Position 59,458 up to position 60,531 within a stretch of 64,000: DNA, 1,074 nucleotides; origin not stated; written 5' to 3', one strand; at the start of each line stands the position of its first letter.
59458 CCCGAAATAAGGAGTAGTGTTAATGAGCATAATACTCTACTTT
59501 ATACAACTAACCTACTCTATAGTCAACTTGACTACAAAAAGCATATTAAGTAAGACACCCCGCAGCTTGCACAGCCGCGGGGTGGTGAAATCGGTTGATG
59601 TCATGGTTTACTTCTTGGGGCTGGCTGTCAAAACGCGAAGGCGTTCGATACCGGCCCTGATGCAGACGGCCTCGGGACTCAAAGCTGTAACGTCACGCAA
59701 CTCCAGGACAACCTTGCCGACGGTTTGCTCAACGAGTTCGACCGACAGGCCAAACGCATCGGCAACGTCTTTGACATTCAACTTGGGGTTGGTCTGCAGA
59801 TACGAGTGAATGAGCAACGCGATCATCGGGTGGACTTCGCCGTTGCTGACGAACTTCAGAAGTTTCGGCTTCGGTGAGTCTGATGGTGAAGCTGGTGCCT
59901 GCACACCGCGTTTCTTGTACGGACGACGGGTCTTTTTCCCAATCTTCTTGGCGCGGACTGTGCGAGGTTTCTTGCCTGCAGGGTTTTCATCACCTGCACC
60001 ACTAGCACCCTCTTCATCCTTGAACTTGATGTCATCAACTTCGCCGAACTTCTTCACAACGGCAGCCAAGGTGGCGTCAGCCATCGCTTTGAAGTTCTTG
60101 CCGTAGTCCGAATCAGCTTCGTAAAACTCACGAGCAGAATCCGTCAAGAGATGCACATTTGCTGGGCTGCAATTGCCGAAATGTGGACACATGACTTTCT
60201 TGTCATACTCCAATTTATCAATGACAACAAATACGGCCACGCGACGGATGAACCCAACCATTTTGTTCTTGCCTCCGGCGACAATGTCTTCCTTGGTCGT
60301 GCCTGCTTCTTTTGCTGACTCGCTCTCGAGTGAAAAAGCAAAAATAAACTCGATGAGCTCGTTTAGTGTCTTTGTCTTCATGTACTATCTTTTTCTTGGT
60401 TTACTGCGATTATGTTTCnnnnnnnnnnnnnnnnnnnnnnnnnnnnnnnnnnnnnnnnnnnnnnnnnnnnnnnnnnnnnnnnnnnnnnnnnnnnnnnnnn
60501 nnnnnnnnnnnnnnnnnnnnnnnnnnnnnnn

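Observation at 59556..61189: G+C-rich two-gene ORFan module next to the decaying dehydroquinase gene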

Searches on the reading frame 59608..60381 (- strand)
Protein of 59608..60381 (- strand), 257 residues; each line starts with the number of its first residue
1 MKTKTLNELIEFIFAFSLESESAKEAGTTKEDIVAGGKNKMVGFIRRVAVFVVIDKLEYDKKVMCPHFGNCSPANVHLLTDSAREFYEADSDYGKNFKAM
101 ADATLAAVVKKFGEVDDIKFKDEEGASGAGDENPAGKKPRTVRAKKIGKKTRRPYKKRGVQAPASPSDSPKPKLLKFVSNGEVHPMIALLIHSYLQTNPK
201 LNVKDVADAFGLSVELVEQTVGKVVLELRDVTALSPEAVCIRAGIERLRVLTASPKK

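Call 4: search_protein_families(library=pfam, proteins=[window:59608-60381:-], max_evalue=1)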
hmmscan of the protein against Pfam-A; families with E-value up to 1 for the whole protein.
window:59608-60381:- (257 aa): 1 family
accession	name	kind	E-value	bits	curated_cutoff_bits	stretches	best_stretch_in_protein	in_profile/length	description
PF13412.12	HTH_24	-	0.007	16.3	21.9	1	189-217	6-34/48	Winged helix-turn-helix DNA-binding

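Call 5: search_protein_families(library=phrogs, proteins=[window:59608-60381:-], max_evalue=1)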
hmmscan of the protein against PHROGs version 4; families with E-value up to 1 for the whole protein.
window:59608-60381:- (257 aa): 4 families
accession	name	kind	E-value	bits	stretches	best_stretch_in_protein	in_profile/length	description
phrog_142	-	moron, auxiliary metabolic gene and host takeover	0.04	15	1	191-225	17-51/116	Ren-like exclusion protein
phrog_1687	-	transcription regulation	0.062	14.3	1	190-221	70-101/162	MarR family transcrition regulator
phrog_633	-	transcription regulation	0.35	12.4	1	191-223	7-39/111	transcriptional regulator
phrog_20014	-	unknown function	0.48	11.9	0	145-172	57-84/99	-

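Call 7: find_homologous_proteins(query=window:59608-60381:-)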
Query window:59608-60381:- (257 aa): 3 proteins with E <= 0.001 among 1346 candidates.
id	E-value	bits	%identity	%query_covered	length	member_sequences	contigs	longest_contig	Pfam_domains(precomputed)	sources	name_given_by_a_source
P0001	2.9e-163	559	100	100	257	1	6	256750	-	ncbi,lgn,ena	ncbi:MAG: hypothetical protein AAB610_02210 [Patescibacteria group bacterium]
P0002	9.3e-114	397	75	98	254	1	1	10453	-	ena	-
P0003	4.3e-91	323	61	100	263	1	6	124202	-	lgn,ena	-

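Call 9: find_encoding_contigs(protein=P0002, flank=10000, max_places=4)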
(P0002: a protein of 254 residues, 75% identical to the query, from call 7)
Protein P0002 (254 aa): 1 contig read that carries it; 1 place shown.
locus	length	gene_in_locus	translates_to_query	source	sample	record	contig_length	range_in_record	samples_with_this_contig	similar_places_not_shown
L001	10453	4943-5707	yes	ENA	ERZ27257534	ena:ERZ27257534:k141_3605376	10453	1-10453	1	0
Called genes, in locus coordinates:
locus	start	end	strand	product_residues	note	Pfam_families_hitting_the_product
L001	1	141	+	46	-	?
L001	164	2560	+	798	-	PF00059:Lectin_C, PF13205:Big_5, PF01471:PG_binding_1 (weak)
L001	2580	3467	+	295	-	PF03724:META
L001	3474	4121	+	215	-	PF01569:PAP2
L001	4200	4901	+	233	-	-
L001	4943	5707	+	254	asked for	-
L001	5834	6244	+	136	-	PF09685:MamF_MmsF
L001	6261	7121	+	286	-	PF17773:UPF0176_N, PF00581:Rhodanese, PF12368:Rhodanese_C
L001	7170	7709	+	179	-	-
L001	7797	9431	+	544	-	PF13385:Laminin_G_3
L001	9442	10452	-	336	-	?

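Call 10: find_encoding_contigs(protein=P0003, flank=10000, max_places=4)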
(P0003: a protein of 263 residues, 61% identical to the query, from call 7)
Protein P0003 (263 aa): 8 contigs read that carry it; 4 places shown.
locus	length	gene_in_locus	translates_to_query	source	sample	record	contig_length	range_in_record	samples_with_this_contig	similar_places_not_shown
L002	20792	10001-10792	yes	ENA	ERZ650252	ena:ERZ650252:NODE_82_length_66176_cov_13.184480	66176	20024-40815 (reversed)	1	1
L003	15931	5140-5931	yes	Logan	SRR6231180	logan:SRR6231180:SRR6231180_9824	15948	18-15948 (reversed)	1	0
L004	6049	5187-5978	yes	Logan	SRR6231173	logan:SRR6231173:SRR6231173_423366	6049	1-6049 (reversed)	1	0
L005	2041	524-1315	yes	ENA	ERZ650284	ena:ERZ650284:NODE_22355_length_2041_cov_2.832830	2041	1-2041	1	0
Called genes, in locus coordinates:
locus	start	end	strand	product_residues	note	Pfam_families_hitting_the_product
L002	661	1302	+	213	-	PF00293:NUDIX (weak)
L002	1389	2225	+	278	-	PF03171:2OG-FeII_Oxy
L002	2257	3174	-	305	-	PF06983:3-dmu-9_3-mt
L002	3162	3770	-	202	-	PF00561:Abhydrolase_1 (faint), PF06821:Ser_hydrolase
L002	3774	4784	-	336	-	-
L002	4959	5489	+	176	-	PF03352:Adenine_glyco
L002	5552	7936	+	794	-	PF00059:Lectin_C, PF13205:Big_5, PF01471:PG_binding_1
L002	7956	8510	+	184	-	-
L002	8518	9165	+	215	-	PF01569:PAP2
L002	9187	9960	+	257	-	-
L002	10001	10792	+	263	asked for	-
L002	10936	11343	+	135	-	PF09685:MamF_MmsF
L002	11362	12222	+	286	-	PF17773:UPF0176_N, PF00581:Rhodanese, PF12368:Rhodanese_C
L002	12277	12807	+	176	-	-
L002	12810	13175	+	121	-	PF00903:Glyoxalase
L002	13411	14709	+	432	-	-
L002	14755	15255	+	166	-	PF00173:Cyt-b5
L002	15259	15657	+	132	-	PF07681:DoxX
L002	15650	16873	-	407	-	PF07992:Pyr_redox_2, PF13454:NAD_binding_9 (faint), PF13738:Pyr_redox_3 (weak), PF00070:Pyr_redox, PF22366:NDH2_C (weak)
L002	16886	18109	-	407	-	PF12704:MacB_PCD, PF02687:FtsX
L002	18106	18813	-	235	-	PF02463:SMC_N (faint), PF00005:ABC_tran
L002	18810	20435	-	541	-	PF25917:BSH_RND (weak), PF25990:Beta-barrel_YknX, PF25989:YknX_C (weak)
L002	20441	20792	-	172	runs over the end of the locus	PF18914:DUF5666 (weak)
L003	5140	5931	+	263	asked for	-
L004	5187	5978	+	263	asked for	-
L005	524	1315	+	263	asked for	-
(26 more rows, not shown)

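Call 21: predict_structure(alignment_id=A1)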
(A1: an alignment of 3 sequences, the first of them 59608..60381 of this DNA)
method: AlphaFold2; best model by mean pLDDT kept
length: 257 residues; sequences in the alignment: 3
mean_pLDDT: 63.7   pTM: 0.45
mean pLDDT of the five models: 63.7, 54.7, 49.4, 48.8, 44.7
residues with pLDDT >= 90: 0; 70-90: 116; 50-70: 77; < 50: 64
segments of 3 or more residues with pLDDT < 50: 123-175, 231-233, 251-257
pLDDT, mean of each block of 10 residues (from residue 1): 72 86 81 73 83 76 66 68 83 83 82 66 38 34 37 39 33 52 69 71 73 74 64 50 56 40
secondary structure, 60 per line:
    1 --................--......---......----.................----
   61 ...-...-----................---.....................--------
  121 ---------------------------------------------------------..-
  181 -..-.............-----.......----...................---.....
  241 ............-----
elements in order: H3-18 H21-26 H30-35 H40-56 H73-88 H92-112 H185-197 H203-209 H214-232 H236-252
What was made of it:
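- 60016..60381 (-): Gene B N-terminal domain (aa 1-122): an all-helical, DnaA-domain-IV-like HTH fold with an invariant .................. motif; acidic (pI about 5). AF2 pLDDT is 66-86 over this domain (call 21).
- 59854..60015 (-): Gene B linker (aa 123-176): disordered, with a K/R/P-rich core (aa 135-175, pI 11.9). pLDDT is below 50 for aa 123-175 (call 21).
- On DnaA replication initiator: The model shows only two small helical domains (call 21).
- The five models range from pLDDT 64 down to 45 (call 21).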

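Call 29: search_protein_families(library=pfam, proteins=[P0002, P0003], max_evalue=1)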
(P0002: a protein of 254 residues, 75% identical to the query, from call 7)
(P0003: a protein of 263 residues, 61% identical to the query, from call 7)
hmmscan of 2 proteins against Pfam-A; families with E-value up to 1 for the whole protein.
P0002 (254 aa): 4 families
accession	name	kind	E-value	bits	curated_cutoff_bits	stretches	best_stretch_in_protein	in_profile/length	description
PF13412.12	HTH_24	-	0.017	15.1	21.9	1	189-217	6-34/48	Winged helix-turn-helix DNA-binding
PF01399.33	PCI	-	0.13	12.9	22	1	186-226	25-65/84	PCI domain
PF19187.6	HTH_PafC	-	0.16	12.3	32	1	192-221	10-39/115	PafC helix-turn-helix domain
PF13404.12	HTH_AsnC-type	-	0.23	11.8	27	1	194-215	11-32/42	AsnC-type helix-turn-helix domain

P0003 (263 aa): 4 families
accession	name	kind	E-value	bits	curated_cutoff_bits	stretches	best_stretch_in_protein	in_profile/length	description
PF13412.12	HTH_24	-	0.00089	19.2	21.9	1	194-223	6-35/48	Winged helix-turn-helix DNA-binding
PF13404.12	HTH_AsnC-type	-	0.083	13.2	27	1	196-220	8-32/42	AsnC-type helix-turn-helix domain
PF01399.33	PCI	-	0.11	13.2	22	1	191-230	25-64/84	PCI domain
PF19187.6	HTH_PafC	-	0.18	12.1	32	1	196-226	9-39/115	PafC helix-turn-helix domain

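Call 30: fold_search(model_id=the predicted structure, library=pdb)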
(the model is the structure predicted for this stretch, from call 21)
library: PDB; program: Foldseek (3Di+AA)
matches with E <= 10: 165; with E <= 0.001: 0
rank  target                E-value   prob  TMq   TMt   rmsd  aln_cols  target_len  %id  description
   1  1l8q                  1.8e-01  1.00  0.32  0.26   3.1       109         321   16  CRYSTAL STRUCTURE OF DNA REPLICATION INITIATION FACTOR (released 2002-09-25)
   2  3pvp_A                3.4e-01  1.00  0.31  0.76   2.8       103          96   14  Structure of Mycobacterium tuberculosis DnaA-DBD in complex with box2 DNA (released 2011-05-25)
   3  3pvp_B                3.5e-01  1.00  0.31  0.76   2.8       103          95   14  Structure of Mycobacterium tuberculosis DnaA-DBD in complex with box2 DNA (released 2011-05-25)
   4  2hcb_C                4.5e-01  0.99  0.32  0.27   3.2       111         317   16  Structure of AMPPCP-bound DnaA from Aquifex aeolicus (released 2006-07-25)
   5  8btg_B                4.9e-01  0.98  0.28  0.22   4.3       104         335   13  Cryo-EM structure of the bacterial replication origin opening basal unwinding system (released 2024-02-14)
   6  1j1v_A                7.2e-01  0.99  0.30  0.71   2.8        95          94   13  Crystal structure of DnaA domainIV complexed with DnaAbox DNA (released 2003-04-22)
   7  8btg_A                8.6e-01  0.97  0.29  0.23   3.0        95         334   17  Cryo-EM structure of the bacterial replication origin opening basal unwinding system (released 2024-02-14)
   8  2hcb_A                1.2e+00  0.93  0.31  0.26   3.0       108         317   12  Structure of AMPPCP-bound DnaA from Aquifex aeolicus (released 2006-07-25)
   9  3rzs                  1.6e+00  0.18  0.18  0.33  10.1       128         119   12  Apis mellifera OBP14 in complex with Ta6Br14 (released 2011-11-30)
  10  2hcb_D                1.9e+00  0.89  0.31  0.26   3.2       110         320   17  Structure of AMPPCP-bound DnaA from Aquifex aeolicus (released 2006-07-25)
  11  7nxz                  2.0e+00  0.13  0.15  0.23  13.3       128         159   13  Synthetic glycoform of Human Interleukin 6 (released 2021-04-07)
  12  9hqv_Bz               2.3e+00  0.82  0.19  0.24   8.2        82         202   16  Cryo-EM structure of the small subunit of the mitochondrial ribosome from Toxoplasma gondii (released 2025-06-11)
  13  1hlv_A                2.3e+00  0.57  0.17  0.32  17.8       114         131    8  CRYSTAL STRUCTURE OF CENP-B(1-129) COMPLEXED WITH THE CENP-B BOX DNA (released 2002-01-11)
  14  9fkr_A                2.3e+00  0.30  0.15  0.14   8.0        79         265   15  KAT6A IN COMPLEX WITH SMALL MOLECULE INHIBITOR BAY-184 (released 2024-11-06)
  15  8z6g_B                2.3e+00  0.09  0.17  0.23  17.3       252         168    8  the AlgU-MucAcyto complex structure in Pseudomonas aeruginosa (released 2024-05-08)
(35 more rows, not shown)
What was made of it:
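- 60016..60381 (-): The top eight Foldseek PDB structures that align to this domain (ranks 1-8, 10 and 24; unrelated low-probability hits fall in between) are all DnaA domain IV: 3pvp with target-normalised TM-score 0.76 and rmsd 2.8 A, 1j1v with 0.71 (call 30).
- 59608..59853 (-): Gene B C-terminal domain (aa 177-257): a helix-turn-helix, winged-helix-like by sequence, plus a terminal helix; includes the stop codon. The Foldseek tail of Lrp/AsnC, MarR, IscR and Z-alpha hits is weak (call 30). pLDDT is about 70 (call 21).
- Closest known: DnaA domain IV. Same: The target-normalised TM-score is 0.71-0.76 and rmsd 2.8 A (call 30).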

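Call 39: search_solved_structures(query=A3, max_evalue=10, show_alignments=3)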
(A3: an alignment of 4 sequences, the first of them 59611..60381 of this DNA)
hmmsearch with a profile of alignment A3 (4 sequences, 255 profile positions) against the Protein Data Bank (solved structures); distinct sequences matched with E-value up to 10: 0.

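Call 41: find_related_loci(query=A3, collection=genome_contigs, flank=6000)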
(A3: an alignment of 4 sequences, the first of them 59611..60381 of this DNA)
Query A3 (257 aa) in genome_contigs; peptide patterns used: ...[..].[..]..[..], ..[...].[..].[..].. (x = any residue, [..] = any of these).
18 stretches matched a pattern, but none encodes a relative of the query by tblastn (E <= 1e-3).

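Call 42: find_homologous_proteins(query=A3, max_evalue=0.01)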
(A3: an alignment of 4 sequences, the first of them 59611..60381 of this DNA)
Query A3 (4 sequences) (257 aa, profile of the alignment): 4 proteins with E <= 0.01 among 8000 candidates.
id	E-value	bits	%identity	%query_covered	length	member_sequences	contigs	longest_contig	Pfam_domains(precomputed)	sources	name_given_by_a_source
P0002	9.9e-138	476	75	98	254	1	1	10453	-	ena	-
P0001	7.1e-137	473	100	100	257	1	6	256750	-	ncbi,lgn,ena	ncbi:MAG: hypothetical protein AAB610_02210 [Patescibacteria group bacterium]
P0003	1.1e-133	463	61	100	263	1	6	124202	-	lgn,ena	-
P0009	4.6e-94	333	36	98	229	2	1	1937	-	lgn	-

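Call 54: fold_search(model_id=the predicted structure, library=viral)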
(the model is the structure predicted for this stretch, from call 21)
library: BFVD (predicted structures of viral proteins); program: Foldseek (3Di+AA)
matches with E <= 10: 342; with E <= 0.001: 0
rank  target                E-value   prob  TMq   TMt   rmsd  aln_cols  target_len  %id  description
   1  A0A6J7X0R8            2.0e-03  1.00  0.34  0.45  13.8       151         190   16  Chromosomal replication initiator, DnaA C-terminal [uncultured Caudovirales phage]
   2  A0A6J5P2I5            2.0e-02  1.00  0.33  0.61   3.0       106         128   13  Chromosomal replication initiator, DnaA C-terminal [uncultured Caudovirales phage]
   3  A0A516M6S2            2.8e-02  1.00  0.34  0.49   2.8       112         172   13  (no name in the UniProt tables at hand)
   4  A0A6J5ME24            5.2e-02  1.00  0.34  0.76   3.6       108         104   16  Chromosomal replication initiator, DnaA C-terminal [uncultured Caudovirales phage]
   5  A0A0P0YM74            5.7e-02  0.18  0.12  0.10  22.4       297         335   11  (no name in the UniProt tables at hand)
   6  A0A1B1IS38            6.0e-02  1.00  0.33  0.55   4.7       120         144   11  (no name in the UniProt tables at hand)
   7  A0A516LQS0            6.9e-02  1.00  0.30  0.57   7.3       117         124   14  (no name in the UniProt tables at hand)
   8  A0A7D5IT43            7.3e-02  1.00  0.34  0.69   6.3       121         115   16  (no name in the UniProt tables at hand)
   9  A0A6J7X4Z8            9.2e-02  1.00  0.34  0.73   3.3       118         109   13  Chromosomal replication initiator, DnaA C-terminal [uncultured Caudovirales phage]
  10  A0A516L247            9.6e-02  1.00  0.34  0.57   2.8       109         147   12  (no name in the UniProt tables at hand)
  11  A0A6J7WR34            1.0e-01  1.00  0.31  0.57   4.5       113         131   16  Chromosomal replication initiator, DnaA C-terminal [uncultured Caudovirales phage]
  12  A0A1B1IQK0            1.1e-01  1.00  0.31  0.62   3.5       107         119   20  (no name in the UniProt tables at hand)
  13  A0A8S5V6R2            1.2e-01  1.00  0.32  0.65   3.7       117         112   17  Uncharacterized protein [CrAss-like virus sp. ctXt06]
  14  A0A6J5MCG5            1.3e-01  1.00  0.34  0.60   2.8       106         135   13  Chromosomal replication initiator, DnaA C-terminal [uncultured Caudovirales phage]
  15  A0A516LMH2            1.6e-01  1.00  0.31  0.58   7.8       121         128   13  (no name in the UniProt tables at hand)
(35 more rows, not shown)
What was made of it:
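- On DnaA replication initiator: The top Foldseek hits in both PDB and BFVD are all DnaA domain IV, with probability 0.9-1.0 and target-normalised TM-score up to 0.76 (calls 30, 54).
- The best BFVD structural matches are phage 'DnaA C-terminal' proteins of 100-190 aa (call 54). B has the DnaA domain IV fold (calls 30, 54).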

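Call 58: search_protein_families(library=padloc, proteins=[window:59611-60381:-], max_evalue=1)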
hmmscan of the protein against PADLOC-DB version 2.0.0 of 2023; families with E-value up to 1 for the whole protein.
window:59611-60381:- (257 aa): 0 families
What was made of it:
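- There are no PADLOC hits for any family member (call 58).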

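Call 59: search_protein_families(library=ncbifam, proteins=[window:59611-60381:-], max_evalue=1)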
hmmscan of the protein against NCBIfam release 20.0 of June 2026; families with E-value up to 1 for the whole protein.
window:59611-60381:- (257 aa): 0 families

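Call 72: list_cluster_members(proteins=[P0001, P0004, P0003, P0007, P0008, P0009])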
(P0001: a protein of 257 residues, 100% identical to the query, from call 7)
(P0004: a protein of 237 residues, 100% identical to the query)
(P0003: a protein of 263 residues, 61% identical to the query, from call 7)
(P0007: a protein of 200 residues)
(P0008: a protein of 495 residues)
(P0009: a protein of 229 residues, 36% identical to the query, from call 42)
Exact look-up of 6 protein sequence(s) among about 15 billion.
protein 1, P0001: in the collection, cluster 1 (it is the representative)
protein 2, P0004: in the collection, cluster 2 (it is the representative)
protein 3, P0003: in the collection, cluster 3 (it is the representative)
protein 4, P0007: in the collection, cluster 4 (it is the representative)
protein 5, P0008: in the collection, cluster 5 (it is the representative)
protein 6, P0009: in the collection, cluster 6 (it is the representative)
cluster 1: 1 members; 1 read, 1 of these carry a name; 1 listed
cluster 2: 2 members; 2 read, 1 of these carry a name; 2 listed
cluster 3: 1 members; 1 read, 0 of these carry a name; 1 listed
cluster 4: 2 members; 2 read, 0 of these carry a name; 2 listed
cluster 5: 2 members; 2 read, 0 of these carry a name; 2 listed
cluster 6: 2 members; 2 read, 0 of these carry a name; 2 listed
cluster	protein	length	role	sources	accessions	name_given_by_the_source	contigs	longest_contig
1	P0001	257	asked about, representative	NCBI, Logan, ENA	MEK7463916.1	MAG: hypothetical protein AAB610_02210 [Patescibacteria group bacterium]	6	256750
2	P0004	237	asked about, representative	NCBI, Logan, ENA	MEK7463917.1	MAG: hypothetical protein AAB610_02215 [Patescibacteria group bacterium]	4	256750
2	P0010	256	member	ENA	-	-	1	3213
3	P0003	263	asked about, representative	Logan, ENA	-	-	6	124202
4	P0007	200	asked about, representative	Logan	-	-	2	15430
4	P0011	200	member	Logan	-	-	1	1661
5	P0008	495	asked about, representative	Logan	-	-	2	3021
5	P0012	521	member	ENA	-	-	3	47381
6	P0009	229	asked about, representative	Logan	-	-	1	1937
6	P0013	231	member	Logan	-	-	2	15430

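Call 76: find_related_loci(query=A3, collection=viral_contigs, flank=5000)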
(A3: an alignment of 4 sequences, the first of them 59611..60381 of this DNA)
Query A3 (257 aa) in viral_contigs; peptide patterns used: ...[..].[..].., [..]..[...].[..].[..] (x = any residue, [..] = any of these).
42 stretches matched a pattern, but none encodes a relative of the query by tblastn (E <= 1e-3).

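Call 78: search_dna_similar(query=window:59611-60381:-, collection=phages, mode=protein, max_evalue=1)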
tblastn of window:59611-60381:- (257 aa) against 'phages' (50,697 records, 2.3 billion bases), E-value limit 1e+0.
No match.
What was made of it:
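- Closest known: Stand-alone phage 'DnaA C-terminal domain' proteins. Different: B is not (call 78).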
